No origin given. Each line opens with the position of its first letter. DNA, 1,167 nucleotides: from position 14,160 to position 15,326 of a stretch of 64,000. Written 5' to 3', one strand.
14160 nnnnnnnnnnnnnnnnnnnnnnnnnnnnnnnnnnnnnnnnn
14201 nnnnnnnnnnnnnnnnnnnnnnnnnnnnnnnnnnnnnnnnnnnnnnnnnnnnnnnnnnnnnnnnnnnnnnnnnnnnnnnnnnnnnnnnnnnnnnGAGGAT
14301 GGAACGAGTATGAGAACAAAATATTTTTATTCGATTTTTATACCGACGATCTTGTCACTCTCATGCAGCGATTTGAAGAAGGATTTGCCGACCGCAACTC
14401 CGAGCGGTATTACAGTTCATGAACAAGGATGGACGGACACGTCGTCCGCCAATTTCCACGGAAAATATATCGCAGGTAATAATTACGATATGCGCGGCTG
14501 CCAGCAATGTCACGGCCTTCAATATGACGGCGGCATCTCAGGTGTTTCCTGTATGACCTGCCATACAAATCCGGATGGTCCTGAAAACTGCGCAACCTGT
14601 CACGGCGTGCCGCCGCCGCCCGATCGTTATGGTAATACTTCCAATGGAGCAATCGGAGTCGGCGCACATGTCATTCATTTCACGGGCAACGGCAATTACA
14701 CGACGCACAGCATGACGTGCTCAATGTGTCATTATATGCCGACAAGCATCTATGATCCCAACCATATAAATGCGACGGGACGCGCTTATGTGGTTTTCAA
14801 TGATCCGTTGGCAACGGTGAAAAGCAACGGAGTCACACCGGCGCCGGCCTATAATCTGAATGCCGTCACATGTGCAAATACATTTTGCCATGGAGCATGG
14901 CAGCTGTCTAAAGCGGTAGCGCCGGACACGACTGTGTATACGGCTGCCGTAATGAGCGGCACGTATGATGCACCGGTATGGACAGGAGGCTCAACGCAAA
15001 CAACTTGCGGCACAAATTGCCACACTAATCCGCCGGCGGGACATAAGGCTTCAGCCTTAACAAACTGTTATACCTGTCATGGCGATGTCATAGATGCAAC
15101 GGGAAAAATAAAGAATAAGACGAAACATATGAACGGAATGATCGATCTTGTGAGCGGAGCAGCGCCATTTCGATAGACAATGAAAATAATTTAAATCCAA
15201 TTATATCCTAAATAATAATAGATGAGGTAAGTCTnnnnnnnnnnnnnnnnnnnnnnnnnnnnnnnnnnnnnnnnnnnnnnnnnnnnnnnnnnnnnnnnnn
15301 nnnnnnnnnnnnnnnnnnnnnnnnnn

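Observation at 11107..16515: Porin-cytochrome conduit candidate: outer-membrane beta-barrel flanked by tetraheme, 14-heme and lipoprotein cytochromes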

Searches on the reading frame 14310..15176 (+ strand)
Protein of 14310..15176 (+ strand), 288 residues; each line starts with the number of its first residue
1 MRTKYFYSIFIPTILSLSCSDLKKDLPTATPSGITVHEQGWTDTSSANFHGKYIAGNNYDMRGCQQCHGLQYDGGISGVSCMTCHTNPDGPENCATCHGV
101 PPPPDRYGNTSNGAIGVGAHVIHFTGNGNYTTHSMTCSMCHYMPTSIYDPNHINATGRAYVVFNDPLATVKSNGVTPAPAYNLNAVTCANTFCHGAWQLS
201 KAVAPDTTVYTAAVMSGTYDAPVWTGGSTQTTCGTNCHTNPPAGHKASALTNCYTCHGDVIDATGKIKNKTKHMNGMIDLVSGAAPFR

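Call 4: search_protein_families(library=pfam, proteins=[window:14310-15176:+], max_evalue=0.1)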
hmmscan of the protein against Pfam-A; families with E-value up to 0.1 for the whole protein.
window:14310-15176:+ (288 aa): 3 families
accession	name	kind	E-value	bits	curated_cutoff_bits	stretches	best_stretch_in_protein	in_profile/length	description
PF14522.11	Cytochrome_C7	-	0.0012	19.1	24.8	1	186-257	14-66/67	Cytochrome c7 and related cytochrome c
PF09698.15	GSu_C4xC__C2xCH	-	0.009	17.1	21.7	1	187-238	1-36/36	Geobacter CxxxxCH...CXXCH motif (GSu_C4xC__C2xCH)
PF14537.11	Cytochrom_c3_2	-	0.011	16.7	25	1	231-271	7-47/79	Cytochrome c3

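Call 6: search_protein_families(library=ncbifam, proteins=[window:14310-15176:+], max_evalue=0.1)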
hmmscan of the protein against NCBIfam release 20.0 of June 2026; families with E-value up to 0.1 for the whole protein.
window:14310-15176:+ (288 aa): 2 families
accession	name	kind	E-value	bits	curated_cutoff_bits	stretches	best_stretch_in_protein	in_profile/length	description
TIGR01904.2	GSu_C4xC__C2xCH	domain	3.3e-09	36.4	27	1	169-246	7-64/73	CxxxxCH/CxxCH domain c-type cytochrome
TIGR04494.1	c550_PedF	equivalog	0.016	15.1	122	0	180-226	57-98/133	cytochrome c-550 PedF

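Call 23: search_solved_structures(query=window:14310-15176:+, max_evalue=1)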
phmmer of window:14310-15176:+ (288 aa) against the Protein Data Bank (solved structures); distinct sequences matched with E-value up to 1: 1.
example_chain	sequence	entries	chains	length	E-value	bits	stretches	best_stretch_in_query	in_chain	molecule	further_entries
1i77_A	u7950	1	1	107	0.44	13.1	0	77-103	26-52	CYTOCHROME C3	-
